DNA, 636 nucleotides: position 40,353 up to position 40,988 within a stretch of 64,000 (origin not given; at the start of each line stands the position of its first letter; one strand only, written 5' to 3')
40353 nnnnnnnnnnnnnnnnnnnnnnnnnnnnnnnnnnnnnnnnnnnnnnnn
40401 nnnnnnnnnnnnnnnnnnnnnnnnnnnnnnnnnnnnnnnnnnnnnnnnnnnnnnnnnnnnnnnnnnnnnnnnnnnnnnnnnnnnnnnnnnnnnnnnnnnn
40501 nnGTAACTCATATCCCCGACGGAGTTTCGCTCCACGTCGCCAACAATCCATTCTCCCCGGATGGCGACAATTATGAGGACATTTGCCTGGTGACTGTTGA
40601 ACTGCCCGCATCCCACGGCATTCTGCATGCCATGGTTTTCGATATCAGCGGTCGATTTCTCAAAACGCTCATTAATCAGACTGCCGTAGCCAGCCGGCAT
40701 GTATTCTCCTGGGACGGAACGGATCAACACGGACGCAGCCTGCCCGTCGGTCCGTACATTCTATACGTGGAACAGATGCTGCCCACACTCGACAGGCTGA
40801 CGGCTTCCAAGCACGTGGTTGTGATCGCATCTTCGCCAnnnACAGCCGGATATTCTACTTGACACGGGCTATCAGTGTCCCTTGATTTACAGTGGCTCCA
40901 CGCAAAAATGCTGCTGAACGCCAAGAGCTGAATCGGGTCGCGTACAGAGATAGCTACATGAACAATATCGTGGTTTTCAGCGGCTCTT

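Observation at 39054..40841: Secreted double lamin-tail-domain protein with a PE-rich repetitive linker and a T9SS/FlgD-Ig-type C-terminal domain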

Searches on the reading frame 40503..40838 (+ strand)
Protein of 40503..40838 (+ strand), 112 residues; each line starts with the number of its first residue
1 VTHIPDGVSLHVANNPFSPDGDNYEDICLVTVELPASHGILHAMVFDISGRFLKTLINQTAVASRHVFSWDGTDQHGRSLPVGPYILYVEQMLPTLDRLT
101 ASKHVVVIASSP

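Call 35: search_protein_families(library=pfam, alignment_id=A1, max_evalue=0.01)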
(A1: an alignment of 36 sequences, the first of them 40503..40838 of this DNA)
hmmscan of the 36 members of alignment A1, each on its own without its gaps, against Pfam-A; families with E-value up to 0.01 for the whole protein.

A. member 1, window:40503-40838:+ (112 aa): 3 families
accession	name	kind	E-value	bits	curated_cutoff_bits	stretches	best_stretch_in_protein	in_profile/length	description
PF13860.13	FlgD_ig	-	8.6e-07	29.3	27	1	31-91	13-75/79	FlgD Ig-like domain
PF13585.12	CHU_C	-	0.0017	18.8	27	1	14-90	4-71/86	CHU_C Type IX secretion signal domain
PF03256.22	ANAPC10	-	0.0064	16.6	21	1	21-82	99-158/185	Anaphase-promoting complex, subunit 10 (APC10)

B. families by the number of members that match (of 36 scanned): 5 families
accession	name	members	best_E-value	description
PF13860.13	FlgD_ig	35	7.1e-09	FlgD Ig-like domain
PF13585.12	CHU_C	34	7.7e-11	CHU_C Type IX secretion signal domain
PF18962.6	Por_Secre_tail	3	0.0033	Secretion system C-terminal sorting domain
PF03256.22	ANAPC10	1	0.0064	Anaphase-promoting complex, subunit 10 (APC10)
PF10029.15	DUF2271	1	0.0067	Predicted periplasmic protein (DUF2271)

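Call 36: search_protein_families(library=ncbifam, alignment_id=A1, max_evalue=0.01)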
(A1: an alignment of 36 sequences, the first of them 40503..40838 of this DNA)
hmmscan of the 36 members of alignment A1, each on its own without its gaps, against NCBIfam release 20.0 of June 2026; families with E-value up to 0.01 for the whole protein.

A. member 1, window:40503-40838:+ (112 aa): 7 families
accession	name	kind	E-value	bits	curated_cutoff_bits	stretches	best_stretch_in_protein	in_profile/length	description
NF009277.0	PRK12634.1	equivalog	4.6e-05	23.6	333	1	36-91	119-174/221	flagellar basal body rod modification protein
NF005176.1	PRK06655.1-1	equivalog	0.00011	22.2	230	1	32-91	90-149/197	flagellar hook assembly protein FlgD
NF009453.0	PRK12813.1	equivalog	0.00031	20.4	264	1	58-106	140-186/223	flagellar basal body rod modification protein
NF053608.1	Lsa66_OmpA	equivalog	0.0016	16.9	700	0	41-86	179-223/581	fibronectin-binding adhesin Lsa66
TIGR04131.1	Bac_Flav_CTERM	domain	0.0082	16.3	35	0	14-85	4-65/85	T9SS type B sorting domain-containing protein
NF033707.1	T9SS_sortase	equivalog_domain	0.0084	13.8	420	1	41-89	1025-1075/1095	type IX secretion system sortase PorU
NF009276.0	PRK12633.1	equivalog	0.0094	15.7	383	1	32-89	122-179/234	flagellar basal body rod modification protein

B. families by the number of members that match (of 36 scanned): 12 families
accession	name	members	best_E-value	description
NF033707.1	T9SS_sortase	30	5.8e-08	type IX secretion system sortase PorU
NF005176.1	PRK06655.1-1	30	4.4e-07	flagellar hook assembly protein FlgD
NF009276.0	PRK12633.1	24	2.8e-07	flagellar basal body rod modification protein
NF053608.1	Lsa66_OmpA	24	2.2e-06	fibronectin-binding adhesin Lsa66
NF052228.1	T9SS_PorZ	18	2.3e-07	type IX secretion system anionic LPS delivery protein PorZ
TIGR04131.1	Bac_Flav_CTERM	16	1.5e-05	T9SS type B sorting domain-containing protein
NF009453.0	PRK12813.1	15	3e-05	flagellar basal body rod modification protein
NF009277.0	PRK12634.1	11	1.9e-05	flagellar basal body rod modification protein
TIGR04183.1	Por_Secre_tail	10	6.5e-06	T9SS type A sorting domain-containing protein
NF009452.0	PRK12812.1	5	0.0037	flagellar basal body rod modification protein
NF052323.1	T9SSA_dep_M6i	2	0.0022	T9SS-dependent M6-like inactivated metalloprotease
NF033708.1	T9SS_Cterm_ChiA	1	0.0018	T9SS sorting signal type C domain-containing protein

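Call 37: search_solved_structures(query=A1, max_evalue=10, show_alignments=3)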
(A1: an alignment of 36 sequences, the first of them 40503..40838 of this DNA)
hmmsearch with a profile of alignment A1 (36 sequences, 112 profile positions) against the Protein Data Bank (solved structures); distinct sequences matched with E-value up to 10: 19.
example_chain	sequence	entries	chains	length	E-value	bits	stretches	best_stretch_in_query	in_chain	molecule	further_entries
3osv_A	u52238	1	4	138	5.5e-08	35.5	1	25-86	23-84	Flagellar basal-body rod modification protein FlgD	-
7eh9_A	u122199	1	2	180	7.3e-08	35.1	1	30-100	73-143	Basal-body rod modification protein FlgD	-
7bhq_A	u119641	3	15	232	1.2e-07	34.4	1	30-100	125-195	Basal-body rod modification protein FlgD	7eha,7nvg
3c12_A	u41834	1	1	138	1.2e-05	27.9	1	36-96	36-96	Flagellar protein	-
6za2_A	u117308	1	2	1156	0.0028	20.3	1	37-109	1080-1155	Por secretion system protein porU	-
4zzk_A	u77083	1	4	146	0.011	18.5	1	34-95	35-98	Basal-body rod modification protein FlgD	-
4zzf_A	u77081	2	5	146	0.011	18.4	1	34-95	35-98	Flagellar basal body rod modification protein | Basal-body rod modification protein FlgD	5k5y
1xf1_A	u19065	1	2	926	0.027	17.2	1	17-97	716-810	C5a peptidase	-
8bty_A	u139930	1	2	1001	0.031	17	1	17-97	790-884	C5a peptidase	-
3eif_A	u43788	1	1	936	0.058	16.1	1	17-97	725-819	C5a peptidase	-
7yzx_A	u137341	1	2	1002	0.068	15.9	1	17-97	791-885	C5a peptidase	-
7bj3_A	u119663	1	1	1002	0.068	15.9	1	17-97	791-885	C5a peptidase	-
9ifo_A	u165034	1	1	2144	0.36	13.5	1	32-81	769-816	Teneurin-Like Protein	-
5hfs_A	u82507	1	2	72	0.38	13.4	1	34-62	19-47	Gingipain R2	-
9pt5_A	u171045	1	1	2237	0.4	13.4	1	32-81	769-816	Teneurin-like protein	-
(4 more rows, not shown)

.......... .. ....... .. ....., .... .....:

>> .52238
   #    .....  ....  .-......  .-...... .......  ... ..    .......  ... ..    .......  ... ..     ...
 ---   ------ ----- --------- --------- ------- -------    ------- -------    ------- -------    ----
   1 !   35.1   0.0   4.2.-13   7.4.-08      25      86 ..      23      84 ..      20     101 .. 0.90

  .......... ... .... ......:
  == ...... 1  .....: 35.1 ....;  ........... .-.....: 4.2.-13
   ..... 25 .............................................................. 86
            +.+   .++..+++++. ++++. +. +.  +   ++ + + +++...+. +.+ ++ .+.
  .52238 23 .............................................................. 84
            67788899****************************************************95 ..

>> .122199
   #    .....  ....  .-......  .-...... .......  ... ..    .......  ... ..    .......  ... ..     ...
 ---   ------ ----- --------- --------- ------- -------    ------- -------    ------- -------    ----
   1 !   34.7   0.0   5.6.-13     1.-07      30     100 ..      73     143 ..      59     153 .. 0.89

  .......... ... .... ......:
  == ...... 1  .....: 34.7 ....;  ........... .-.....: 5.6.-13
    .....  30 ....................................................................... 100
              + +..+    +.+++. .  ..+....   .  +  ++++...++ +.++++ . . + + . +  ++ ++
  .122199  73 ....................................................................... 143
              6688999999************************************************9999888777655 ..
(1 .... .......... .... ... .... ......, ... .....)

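Call 46: predict_structure(alignment_id=A1)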
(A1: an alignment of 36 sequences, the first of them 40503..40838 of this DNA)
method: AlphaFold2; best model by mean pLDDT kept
length: 112 residues; sequences in the alignment: 36
mean_pLDDT: 93.5   pTM: 0.83
mean pLDDT of the five models: 93.5, 92.2, 91.6, 90.7, 90.2
residues with pLDDT >= 90: 94; 70-90: 13; 50-70: 5; < 50: 0
segments of 3 or more residues with pLDDT < 50: none
pLDDT, mean of each block of 10 residues (from residue 1): 75 95 92 95 98 98 97 98 98 92 96 67
secondary structure, 60 per line:
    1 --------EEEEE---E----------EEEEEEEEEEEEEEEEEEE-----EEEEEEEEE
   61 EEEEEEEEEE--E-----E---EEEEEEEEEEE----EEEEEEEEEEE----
elements in order: E9-13 E28-46 E52-70 E83-93 E98-108

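Call 48: search_protein_representatives(alignment_id=A1)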
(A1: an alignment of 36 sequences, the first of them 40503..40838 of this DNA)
Query: 36 sequences, 112 profile positions. Proteins with E-value up to 0.001 (for the whole library): 147384; up to 1e-10: 9203; up to 1e-30: 849. The best 150 are listed.
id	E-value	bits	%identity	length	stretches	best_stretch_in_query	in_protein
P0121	9.9e-249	823.8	-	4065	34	16-108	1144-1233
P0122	3.2e-164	551.6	-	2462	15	9-91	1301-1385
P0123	5.3e-161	541.2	-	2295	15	12-101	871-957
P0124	9.2e-145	488.9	-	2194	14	8-106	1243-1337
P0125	6.9e-127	431.4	-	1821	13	10-110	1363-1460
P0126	9.7e-125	424.5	-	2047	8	13-110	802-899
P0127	5.8e-121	412.3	-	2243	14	10-108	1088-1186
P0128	3.3e-116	397.0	-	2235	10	9-109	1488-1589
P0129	2.0e-112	384.8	-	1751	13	12-108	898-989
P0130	2.0e-109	375.1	-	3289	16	12-110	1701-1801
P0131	2.3e-109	374.9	-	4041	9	16-98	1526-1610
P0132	1.6e-104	359.4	-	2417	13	8-103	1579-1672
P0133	2.1e-104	359.0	-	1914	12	10-105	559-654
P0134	8.5e-103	353.8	-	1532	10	9-108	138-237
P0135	1.4e-100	346.6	-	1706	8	9-110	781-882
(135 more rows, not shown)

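Call 50: fold_search(model_id=the predicted structure, library=pdb)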
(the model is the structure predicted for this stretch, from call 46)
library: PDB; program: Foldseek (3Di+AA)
matches with E <= 10: 1462; with E <= 0.001: 15
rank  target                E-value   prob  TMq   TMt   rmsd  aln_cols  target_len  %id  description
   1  1xf1_A                1.1e-05  1.00  0.72  0.10   2.5       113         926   19  Structure of C5a peptidase- a key virulence factor from Streptococcus (released 2005-11-22)
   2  7bj3                  1.3e-05  1.00  0.70  0.10   2.5       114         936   20  ScpA from Streptococcus pyogenes, S512A active site mutant (released 2021-05-12)
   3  3eif                  2.5e-05  1.00  0.70  0.10   2.5       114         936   20  1.9 angstrom crystal structure of the active form of the C5a peptidase from Streptococcus pyogenes (ScpA) (released 2009-02-24)
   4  7yzx_A                2.7e-05  1.00  0.70  0.10   2.6       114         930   20  ScpA from Streptococcus pyogenes, D783A mutant. (released 2022-08-31)
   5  5xxz_A                3.9e-05  1.00  0.68  0.07   2.8       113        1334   18  Crystal structure of a serine protease from Streptococcus species (released 2018-08-08)
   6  6vjb                  7.9e-05  1.00  0.68  0.07   2.6       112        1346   17  Crystal structure of a catalytically inactive CXC Chemokine-degrading protease SpyCEP from Streptococcus pyogenes (released 2020-04-15)
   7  8bty_A                1.0e-04  1.00  0.70  0.10   2.5       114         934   20  Structure of the active form of ScpB, the C5a-peptidase from Streptococcus agalactiae. (released 2023-11-15)
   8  8jmw_A                1.4e-04  1.00  0.62  0.16   3.5       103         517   17  Fibril form of serine peptidase Vpr (released 2023-12-06)
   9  5xxz_B                4.0e-04  1.00  0.68  0.07   2.8       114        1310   16  Crystal structure of a serine protease from Streptococcus species (released 2018-08-08)
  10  9n9j_5                4.4e-04  1.00  0.54  0.45   5.6       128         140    9  Structure of a GRP94 folding intermediate engaged with a CCDC134- and FKBP11-bound secretory translocon (released 2025-11-19)
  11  3osv_C                7.6e-04  1.00  0.59  0.51   8.9       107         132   17  The crytsal structure of FLGD from P. Aeruginosa (released 2011-05-04)
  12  6rpt_A                8.5e-04  1.00  0.43  0.42   5.6       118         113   18  Structure of tick complement inhibitor CirpT1 complexed with macroglobubulin domain 4 of human complement C5 (released 2020-01-08)
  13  4kkq_A                9.5e-04  1.00  0.55  0.32   5.0       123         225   13  Crystal structure of Vibrio cholerae RbmA (crystal form 1) (released 2013-05-22)
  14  2xwx_A                9.5e-04  1.00  0.49  0.17   7.6       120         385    8  Vibrio cholerae colonization factor GbpA crystal structure (released 2011-11-16)
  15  3osv_D                1.0e-03  1.00  0.57  0.50   3.1        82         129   21  The crytsal structure of FLGD from P. Aeruginosa (released 2011-05-04)
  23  6za2_A                1.7e-03  1.00  0.71  0.09   3.8       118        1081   17  Crystal structure of dimeric latent PorU from Porphyromonas gingivalis (released 2021-09-29)
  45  6za2_B                3.8e-03  1.00  0.69  0.08   4.0       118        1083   18  Crystal structure of dimeric latent PorU from Porphyromonas gingivalis (released 2021-09-29)
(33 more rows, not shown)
